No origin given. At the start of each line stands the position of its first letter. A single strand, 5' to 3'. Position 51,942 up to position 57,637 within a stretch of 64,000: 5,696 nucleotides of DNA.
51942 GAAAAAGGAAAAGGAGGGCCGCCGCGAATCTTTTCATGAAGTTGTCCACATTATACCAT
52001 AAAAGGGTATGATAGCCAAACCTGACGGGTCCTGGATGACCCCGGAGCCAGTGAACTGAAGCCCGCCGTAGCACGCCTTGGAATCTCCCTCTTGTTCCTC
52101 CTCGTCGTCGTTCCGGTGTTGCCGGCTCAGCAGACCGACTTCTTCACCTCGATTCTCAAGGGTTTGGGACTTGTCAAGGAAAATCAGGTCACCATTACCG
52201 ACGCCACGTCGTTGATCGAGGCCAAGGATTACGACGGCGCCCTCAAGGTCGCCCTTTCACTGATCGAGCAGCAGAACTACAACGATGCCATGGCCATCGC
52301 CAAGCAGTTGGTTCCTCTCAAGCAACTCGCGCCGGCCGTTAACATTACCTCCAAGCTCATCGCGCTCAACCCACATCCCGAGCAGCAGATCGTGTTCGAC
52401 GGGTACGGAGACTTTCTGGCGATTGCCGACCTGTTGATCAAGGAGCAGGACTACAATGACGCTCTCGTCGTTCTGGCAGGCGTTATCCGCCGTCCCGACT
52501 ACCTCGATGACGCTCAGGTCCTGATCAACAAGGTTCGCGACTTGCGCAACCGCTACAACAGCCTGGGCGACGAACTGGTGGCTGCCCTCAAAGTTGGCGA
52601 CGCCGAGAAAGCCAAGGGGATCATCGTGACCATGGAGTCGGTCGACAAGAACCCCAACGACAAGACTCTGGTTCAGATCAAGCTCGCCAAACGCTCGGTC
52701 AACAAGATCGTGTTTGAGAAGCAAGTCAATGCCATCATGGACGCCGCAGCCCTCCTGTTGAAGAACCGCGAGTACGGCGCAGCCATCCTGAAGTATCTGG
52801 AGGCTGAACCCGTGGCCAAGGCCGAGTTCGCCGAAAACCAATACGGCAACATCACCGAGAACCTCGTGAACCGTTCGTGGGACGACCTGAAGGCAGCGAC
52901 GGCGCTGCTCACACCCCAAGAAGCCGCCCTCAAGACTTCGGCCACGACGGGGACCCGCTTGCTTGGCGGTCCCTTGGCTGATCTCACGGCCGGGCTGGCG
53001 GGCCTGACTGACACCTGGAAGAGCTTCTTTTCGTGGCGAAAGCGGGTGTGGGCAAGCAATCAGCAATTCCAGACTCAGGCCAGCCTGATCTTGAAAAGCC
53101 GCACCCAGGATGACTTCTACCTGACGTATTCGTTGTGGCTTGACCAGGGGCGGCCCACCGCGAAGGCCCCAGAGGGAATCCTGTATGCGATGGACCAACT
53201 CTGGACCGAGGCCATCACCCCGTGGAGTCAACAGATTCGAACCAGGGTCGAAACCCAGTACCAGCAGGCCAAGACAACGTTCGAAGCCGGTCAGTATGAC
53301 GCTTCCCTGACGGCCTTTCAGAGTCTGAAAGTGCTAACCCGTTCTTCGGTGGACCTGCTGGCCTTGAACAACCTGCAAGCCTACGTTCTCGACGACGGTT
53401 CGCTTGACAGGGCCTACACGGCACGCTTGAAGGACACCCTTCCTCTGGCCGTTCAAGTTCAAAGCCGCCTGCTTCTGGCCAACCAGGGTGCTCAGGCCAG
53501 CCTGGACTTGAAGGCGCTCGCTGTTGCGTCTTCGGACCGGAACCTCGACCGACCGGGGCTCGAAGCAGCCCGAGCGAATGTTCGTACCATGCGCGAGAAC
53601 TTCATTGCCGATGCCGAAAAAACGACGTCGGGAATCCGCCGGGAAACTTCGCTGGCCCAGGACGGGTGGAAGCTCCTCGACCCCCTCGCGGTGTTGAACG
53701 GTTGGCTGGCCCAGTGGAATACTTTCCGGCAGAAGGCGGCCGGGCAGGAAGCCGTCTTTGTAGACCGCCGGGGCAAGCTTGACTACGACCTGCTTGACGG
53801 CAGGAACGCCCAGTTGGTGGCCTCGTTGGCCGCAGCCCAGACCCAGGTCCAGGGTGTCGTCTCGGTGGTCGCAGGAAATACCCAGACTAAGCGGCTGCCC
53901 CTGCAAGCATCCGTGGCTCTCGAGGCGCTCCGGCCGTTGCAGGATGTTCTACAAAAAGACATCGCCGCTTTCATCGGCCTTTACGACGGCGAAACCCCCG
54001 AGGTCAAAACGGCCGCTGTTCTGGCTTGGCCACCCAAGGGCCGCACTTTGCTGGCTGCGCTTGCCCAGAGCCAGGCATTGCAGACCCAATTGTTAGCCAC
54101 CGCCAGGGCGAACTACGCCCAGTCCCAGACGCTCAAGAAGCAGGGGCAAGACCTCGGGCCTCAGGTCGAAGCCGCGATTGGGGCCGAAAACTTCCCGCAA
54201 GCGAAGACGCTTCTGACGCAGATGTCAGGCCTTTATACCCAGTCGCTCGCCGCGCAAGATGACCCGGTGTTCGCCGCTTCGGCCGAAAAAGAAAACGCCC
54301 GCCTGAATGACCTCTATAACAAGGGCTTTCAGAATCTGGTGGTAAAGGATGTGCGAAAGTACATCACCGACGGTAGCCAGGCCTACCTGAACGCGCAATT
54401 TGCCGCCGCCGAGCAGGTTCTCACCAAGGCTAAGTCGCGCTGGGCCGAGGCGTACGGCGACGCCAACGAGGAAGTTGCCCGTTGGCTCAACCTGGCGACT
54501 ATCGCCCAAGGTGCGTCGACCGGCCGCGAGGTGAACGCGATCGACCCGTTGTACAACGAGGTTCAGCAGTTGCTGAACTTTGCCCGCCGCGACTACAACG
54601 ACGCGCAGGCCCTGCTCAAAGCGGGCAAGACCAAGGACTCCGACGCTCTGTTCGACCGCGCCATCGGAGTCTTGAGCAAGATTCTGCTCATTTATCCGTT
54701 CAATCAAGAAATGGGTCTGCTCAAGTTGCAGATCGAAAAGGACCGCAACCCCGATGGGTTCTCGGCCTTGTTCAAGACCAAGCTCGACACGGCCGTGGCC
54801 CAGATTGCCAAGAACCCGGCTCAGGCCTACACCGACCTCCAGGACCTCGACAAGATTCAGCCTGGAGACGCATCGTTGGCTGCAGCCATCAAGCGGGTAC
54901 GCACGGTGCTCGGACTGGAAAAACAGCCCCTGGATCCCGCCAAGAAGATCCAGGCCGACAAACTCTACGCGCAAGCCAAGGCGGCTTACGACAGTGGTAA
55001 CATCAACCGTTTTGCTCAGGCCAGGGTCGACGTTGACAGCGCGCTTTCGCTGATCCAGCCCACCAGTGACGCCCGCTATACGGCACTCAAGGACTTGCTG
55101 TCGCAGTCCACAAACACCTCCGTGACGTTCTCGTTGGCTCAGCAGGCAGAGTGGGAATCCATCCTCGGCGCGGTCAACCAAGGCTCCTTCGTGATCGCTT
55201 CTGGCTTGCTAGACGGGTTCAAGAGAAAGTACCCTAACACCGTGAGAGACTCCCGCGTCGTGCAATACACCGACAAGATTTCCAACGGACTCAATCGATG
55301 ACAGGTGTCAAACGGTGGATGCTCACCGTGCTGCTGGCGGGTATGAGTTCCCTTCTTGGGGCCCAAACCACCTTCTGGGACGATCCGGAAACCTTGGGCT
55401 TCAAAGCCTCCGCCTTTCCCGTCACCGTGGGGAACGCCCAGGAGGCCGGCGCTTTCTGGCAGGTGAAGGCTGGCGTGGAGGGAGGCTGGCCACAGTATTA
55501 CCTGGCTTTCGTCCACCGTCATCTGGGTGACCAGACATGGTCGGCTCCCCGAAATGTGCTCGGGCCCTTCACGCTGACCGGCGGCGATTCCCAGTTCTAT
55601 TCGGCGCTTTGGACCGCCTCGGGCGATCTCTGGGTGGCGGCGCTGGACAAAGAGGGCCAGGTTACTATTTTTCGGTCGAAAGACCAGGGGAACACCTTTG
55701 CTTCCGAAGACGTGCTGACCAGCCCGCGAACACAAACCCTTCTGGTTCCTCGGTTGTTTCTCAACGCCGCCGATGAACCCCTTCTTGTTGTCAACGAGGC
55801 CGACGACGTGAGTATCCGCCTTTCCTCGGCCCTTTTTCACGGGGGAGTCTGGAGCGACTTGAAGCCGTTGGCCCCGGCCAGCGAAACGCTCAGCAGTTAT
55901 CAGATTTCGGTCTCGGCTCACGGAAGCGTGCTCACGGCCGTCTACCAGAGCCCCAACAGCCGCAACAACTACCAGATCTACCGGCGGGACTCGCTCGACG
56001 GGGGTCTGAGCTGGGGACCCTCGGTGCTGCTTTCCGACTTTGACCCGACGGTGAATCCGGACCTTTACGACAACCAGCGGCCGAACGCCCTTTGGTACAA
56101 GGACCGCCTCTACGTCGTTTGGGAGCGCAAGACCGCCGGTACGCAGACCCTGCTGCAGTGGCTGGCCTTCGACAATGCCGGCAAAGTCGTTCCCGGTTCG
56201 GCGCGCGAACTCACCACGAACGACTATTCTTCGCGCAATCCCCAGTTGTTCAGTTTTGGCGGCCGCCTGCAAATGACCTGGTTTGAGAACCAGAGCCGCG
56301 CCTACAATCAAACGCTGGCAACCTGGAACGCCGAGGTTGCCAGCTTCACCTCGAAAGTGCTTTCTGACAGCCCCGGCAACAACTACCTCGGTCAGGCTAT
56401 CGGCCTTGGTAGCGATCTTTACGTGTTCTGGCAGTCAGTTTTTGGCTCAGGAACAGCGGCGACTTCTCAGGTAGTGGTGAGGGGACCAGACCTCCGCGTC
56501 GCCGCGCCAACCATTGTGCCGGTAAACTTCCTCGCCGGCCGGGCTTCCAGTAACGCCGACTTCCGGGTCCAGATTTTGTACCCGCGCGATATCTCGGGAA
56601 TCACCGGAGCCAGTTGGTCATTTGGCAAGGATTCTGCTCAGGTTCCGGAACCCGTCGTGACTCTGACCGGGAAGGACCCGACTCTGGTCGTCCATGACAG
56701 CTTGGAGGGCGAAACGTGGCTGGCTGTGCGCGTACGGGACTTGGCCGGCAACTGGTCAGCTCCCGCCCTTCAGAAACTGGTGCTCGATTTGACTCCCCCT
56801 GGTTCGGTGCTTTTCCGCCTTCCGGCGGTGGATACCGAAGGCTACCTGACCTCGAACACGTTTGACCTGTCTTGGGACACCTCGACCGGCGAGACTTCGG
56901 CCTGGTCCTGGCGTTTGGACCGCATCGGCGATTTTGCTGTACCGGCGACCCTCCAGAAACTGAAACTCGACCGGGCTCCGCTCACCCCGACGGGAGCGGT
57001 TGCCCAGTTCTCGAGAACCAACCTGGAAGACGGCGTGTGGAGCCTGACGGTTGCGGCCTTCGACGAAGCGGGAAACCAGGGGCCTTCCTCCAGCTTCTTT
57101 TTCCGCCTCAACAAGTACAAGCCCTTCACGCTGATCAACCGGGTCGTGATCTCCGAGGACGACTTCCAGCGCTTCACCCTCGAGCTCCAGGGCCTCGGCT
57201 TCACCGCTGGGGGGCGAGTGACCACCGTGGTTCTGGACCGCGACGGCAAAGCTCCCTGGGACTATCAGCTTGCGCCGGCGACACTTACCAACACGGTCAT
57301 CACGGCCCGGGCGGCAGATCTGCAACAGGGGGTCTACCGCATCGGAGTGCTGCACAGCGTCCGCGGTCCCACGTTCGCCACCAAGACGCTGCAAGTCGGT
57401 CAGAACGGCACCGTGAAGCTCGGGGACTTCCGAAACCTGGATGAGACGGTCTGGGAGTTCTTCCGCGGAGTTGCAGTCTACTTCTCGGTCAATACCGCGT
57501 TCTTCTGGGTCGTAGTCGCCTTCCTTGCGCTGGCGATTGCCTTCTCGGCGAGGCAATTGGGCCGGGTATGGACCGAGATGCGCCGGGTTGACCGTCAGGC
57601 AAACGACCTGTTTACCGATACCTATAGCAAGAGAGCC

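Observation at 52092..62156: Six-gene translationally coupled operon of giant exported proteins and small membrane proteins of unknown function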

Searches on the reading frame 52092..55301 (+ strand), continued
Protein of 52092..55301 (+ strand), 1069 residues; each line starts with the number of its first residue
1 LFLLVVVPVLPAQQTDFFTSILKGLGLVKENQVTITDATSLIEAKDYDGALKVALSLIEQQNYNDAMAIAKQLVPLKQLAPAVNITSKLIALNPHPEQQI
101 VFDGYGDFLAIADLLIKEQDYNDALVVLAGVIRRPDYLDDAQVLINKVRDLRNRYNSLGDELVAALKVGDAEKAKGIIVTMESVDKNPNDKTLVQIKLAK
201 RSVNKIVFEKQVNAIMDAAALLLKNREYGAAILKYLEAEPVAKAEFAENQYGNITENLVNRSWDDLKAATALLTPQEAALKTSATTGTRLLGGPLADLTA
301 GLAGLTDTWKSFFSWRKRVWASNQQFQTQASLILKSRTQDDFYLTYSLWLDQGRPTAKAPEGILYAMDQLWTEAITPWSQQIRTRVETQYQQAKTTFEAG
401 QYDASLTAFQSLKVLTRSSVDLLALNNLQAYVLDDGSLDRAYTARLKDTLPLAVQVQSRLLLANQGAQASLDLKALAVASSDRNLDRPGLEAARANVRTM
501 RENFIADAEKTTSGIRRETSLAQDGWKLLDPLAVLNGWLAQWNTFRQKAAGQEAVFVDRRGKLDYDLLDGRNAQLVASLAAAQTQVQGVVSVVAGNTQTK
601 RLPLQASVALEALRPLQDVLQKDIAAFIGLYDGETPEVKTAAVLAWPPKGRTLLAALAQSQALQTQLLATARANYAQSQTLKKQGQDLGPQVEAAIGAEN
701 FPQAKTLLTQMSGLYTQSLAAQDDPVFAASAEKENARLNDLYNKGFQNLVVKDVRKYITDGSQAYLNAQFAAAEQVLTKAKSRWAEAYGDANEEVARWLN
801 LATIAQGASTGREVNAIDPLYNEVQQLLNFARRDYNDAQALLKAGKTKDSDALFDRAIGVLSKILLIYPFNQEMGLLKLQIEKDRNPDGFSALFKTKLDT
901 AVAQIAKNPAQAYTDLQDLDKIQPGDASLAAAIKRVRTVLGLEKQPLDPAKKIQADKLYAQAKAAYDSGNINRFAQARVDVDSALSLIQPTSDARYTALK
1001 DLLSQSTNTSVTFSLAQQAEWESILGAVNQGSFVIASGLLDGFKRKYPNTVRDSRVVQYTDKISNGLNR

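Call 111: find_encoding_contigs(protein=P0208, flank=10000, max_places=1)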
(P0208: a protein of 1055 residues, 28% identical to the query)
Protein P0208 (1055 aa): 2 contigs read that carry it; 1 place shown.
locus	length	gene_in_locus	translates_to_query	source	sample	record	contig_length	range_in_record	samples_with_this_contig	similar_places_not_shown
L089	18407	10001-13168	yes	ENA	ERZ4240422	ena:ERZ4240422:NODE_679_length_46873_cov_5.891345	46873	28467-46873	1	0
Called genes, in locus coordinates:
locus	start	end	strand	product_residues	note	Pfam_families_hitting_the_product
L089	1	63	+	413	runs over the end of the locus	PF01590:GAF, PF13185:GAF_2 (weak), PF01966:HD, PF13487:HD_5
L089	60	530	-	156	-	PF02639:DUF188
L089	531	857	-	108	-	PF05164:ZapA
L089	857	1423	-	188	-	-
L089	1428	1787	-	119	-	PF00453:Ribosomal_L20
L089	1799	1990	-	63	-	PF01632:Ribosomal_L35p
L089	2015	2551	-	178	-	PF05198:IF3_N, PF00707:IF3_C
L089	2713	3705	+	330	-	PF03602:Cons_hypoth95 (weak), PF05175:MTS, PF08241:Methyltransf_11 (faint), PF13847:Methyltransf_31 (weak), PF01170:UPF0020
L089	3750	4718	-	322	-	PF00574:CLP_protease (faint), PF25145:NfeD1b_N, PF01343:Peptidase_S49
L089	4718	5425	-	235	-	PF06161:DUF975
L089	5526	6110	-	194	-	-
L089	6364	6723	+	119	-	-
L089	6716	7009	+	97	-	-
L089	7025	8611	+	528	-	PF03065:Glyco_hydro_57, PF09210:BE_C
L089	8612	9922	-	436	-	PF03687:UPF0164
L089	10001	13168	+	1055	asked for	PF27421:TP_0855_helical, PF27427:TP_0855_C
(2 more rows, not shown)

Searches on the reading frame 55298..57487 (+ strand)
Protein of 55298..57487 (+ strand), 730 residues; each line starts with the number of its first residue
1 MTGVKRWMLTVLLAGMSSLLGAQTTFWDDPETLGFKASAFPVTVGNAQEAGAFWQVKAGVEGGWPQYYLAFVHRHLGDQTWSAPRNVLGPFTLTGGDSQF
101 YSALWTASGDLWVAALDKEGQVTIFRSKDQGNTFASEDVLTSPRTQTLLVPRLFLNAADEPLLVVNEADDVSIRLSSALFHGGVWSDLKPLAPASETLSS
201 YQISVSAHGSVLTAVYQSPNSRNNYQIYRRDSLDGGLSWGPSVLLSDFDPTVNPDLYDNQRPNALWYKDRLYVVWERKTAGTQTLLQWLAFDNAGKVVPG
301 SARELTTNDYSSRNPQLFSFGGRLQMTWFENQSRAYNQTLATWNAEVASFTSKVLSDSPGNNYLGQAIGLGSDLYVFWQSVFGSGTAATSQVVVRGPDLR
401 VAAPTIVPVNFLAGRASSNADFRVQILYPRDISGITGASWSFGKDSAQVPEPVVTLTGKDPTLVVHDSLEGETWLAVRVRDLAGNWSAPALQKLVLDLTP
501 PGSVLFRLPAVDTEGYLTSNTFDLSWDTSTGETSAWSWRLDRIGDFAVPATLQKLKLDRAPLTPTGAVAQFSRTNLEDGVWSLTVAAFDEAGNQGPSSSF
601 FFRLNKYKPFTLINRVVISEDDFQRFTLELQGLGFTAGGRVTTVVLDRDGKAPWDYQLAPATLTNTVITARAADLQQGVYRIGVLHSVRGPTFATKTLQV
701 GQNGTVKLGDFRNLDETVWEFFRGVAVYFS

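Call 98: search_solved_structures(query=A5, max_evalue=1)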
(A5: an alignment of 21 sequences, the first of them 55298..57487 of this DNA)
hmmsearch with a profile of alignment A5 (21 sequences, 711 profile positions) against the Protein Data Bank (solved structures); distinct sequences matched with E-value up to 1: 53.
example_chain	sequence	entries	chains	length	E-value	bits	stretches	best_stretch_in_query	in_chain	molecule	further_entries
6myv_A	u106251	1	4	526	5e-07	31.4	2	122-244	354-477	Sialidase26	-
6mrv_B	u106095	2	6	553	6.1e-07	31.1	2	122-244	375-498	Sialidase26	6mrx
4bbw_A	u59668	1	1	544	8.4e-07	30.6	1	122-245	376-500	SIALIDASE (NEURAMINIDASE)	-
8q6t_I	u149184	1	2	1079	1.1e-06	30.3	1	412-553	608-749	Titin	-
8feb_A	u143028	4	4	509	1.5e-06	29.8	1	148-248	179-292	Sialidase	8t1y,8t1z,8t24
8t26_A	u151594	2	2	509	1.5e-06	29.8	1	148-248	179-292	Sialidase, putative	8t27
4fj6_A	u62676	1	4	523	2e-06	29.4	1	122-244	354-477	glycoside hydrolase family 33, candidate sialidase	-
4q6k_A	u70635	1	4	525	2.5e-06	29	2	222-250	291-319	BNR/Asp-box repeat protein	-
8gn6_C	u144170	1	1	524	4.1e-06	28.4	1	148-248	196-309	Sialidase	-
8gn6_A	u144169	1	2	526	4.1e-06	28.4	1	148-248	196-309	Sialidase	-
7qxo_A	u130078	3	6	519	8.4e-06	27.3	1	123-245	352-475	BNR/Asp-box repeat protein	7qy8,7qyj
7qy9_A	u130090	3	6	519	8.5e-06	27.3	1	123-245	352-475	BNR/Asp-box repeat protein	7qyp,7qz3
3h71_A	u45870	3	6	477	2.7e-05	25.7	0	222-250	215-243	Sialidase A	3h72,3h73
2w20_A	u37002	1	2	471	2.8e-05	25.6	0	222-250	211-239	SIALIDASE A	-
9db6_A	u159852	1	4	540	2.8e-05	25.6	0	222-250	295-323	BNR/Asp-box repeat protein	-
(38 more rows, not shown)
